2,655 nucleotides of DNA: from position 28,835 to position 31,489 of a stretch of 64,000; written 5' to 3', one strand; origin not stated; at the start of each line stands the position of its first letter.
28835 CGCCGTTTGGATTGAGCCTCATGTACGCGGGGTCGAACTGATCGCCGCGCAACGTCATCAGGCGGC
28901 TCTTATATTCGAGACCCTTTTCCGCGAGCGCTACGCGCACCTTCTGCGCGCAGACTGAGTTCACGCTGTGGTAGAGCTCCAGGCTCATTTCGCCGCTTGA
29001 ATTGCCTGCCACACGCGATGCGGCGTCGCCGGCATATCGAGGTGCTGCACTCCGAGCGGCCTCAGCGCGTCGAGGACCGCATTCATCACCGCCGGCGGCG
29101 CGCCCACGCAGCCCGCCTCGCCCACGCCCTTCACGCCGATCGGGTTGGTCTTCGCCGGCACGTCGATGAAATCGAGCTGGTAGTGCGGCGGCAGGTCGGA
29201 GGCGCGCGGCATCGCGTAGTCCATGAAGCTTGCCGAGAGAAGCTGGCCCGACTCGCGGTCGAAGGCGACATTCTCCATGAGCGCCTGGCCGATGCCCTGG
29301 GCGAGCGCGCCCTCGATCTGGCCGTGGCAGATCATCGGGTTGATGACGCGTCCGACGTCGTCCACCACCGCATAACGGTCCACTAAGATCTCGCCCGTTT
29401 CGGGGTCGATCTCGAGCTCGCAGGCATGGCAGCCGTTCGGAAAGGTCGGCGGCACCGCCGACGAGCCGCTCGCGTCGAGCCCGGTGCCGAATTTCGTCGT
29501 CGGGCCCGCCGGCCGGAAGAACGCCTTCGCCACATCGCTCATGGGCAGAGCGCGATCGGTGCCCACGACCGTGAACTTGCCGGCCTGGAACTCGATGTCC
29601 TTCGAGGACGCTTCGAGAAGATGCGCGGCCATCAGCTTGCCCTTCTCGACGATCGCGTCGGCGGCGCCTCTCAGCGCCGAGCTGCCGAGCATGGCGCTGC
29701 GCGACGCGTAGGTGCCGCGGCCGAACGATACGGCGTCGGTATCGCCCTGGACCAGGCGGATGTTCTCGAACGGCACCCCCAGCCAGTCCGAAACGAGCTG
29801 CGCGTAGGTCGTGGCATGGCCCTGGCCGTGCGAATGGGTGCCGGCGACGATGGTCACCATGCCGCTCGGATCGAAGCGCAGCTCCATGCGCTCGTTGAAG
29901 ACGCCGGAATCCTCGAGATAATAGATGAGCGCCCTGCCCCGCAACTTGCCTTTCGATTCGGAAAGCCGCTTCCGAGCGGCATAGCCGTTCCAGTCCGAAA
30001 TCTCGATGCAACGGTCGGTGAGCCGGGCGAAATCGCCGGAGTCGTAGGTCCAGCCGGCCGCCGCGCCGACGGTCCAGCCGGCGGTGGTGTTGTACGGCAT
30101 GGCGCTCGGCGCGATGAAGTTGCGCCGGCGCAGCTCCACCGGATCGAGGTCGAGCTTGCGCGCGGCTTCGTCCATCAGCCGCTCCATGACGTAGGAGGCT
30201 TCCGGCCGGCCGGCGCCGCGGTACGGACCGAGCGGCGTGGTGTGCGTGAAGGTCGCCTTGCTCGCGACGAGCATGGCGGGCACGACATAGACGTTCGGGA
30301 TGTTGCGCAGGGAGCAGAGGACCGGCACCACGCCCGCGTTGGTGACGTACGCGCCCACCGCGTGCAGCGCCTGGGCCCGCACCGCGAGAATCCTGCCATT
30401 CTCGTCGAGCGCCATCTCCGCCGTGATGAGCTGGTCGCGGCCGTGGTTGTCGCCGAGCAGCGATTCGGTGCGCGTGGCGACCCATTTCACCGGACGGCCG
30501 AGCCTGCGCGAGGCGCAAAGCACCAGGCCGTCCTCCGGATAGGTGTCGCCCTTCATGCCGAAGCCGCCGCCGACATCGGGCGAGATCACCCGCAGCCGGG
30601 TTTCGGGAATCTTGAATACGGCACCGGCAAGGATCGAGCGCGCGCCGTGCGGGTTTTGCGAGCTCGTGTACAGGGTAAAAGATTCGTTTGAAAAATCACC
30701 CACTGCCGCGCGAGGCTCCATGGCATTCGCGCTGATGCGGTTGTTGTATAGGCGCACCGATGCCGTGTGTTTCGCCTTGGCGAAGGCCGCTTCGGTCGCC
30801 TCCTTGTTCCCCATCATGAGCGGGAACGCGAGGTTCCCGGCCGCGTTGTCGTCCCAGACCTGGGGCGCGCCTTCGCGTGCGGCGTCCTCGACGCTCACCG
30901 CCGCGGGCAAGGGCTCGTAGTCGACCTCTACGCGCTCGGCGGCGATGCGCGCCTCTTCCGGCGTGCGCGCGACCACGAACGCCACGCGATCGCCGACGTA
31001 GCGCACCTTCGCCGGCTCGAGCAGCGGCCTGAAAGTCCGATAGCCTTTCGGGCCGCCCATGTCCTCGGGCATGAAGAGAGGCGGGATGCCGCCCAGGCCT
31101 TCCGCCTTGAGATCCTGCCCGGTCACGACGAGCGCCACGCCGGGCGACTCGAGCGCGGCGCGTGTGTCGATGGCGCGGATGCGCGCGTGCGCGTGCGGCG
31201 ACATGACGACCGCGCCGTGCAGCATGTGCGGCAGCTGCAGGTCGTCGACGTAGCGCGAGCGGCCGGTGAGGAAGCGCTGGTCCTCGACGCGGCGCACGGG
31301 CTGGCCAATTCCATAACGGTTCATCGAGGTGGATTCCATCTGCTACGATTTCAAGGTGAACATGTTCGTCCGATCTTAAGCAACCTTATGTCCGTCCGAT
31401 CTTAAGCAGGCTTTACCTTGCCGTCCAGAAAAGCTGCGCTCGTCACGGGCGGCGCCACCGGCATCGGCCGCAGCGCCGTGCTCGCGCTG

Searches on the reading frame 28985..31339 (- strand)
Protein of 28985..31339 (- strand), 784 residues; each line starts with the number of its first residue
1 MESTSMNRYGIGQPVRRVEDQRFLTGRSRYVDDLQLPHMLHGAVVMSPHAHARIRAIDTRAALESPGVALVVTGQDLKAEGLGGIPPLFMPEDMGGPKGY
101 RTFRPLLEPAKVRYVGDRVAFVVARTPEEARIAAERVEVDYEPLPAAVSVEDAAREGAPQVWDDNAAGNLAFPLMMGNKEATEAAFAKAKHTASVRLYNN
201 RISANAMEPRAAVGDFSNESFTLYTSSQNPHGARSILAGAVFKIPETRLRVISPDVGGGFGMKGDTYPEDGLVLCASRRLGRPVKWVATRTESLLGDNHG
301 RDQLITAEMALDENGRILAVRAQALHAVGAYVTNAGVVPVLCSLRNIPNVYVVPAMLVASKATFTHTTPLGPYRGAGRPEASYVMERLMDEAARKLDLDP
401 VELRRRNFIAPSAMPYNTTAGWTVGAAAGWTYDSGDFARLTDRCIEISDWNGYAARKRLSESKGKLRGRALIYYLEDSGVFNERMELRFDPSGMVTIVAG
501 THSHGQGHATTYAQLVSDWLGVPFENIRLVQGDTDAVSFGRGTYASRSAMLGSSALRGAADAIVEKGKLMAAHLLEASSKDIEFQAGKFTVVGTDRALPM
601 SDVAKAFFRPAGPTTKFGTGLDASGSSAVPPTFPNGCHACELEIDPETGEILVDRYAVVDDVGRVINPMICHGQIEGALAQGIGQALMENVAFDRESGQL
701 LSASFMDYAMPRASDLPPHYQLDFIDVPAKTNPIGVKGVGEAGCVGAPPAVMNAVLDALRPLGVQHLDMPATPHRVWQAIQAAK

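Call 68: search_protein_families(library=pfam, proteins=[window:28985-31339:-], max_evalue=0.00001)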
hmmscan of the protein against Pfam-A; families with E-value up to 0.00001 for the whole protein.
window:28985-31339:- (784 aa): 3 families
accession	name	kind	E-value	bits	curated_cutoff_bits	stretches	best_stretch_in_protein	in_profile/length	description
PF20256.3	MoCoBD_2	-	7.4e-78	262.3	27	1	444-717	2-283/283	Molybdopterin cofactor-binding domain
PF02738.23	MoCoBD_1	-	1.2e-69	234.5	27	1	179-408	15-244/244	Molybdopterin cofactor-binding domain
PF01315.27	Ald_Xan_dh_C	-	4.5e-29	101.4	31.3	1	25-145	1-110/110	Aldehyde oxidase and xanthine dehydrogenase, a/b hammerhead domain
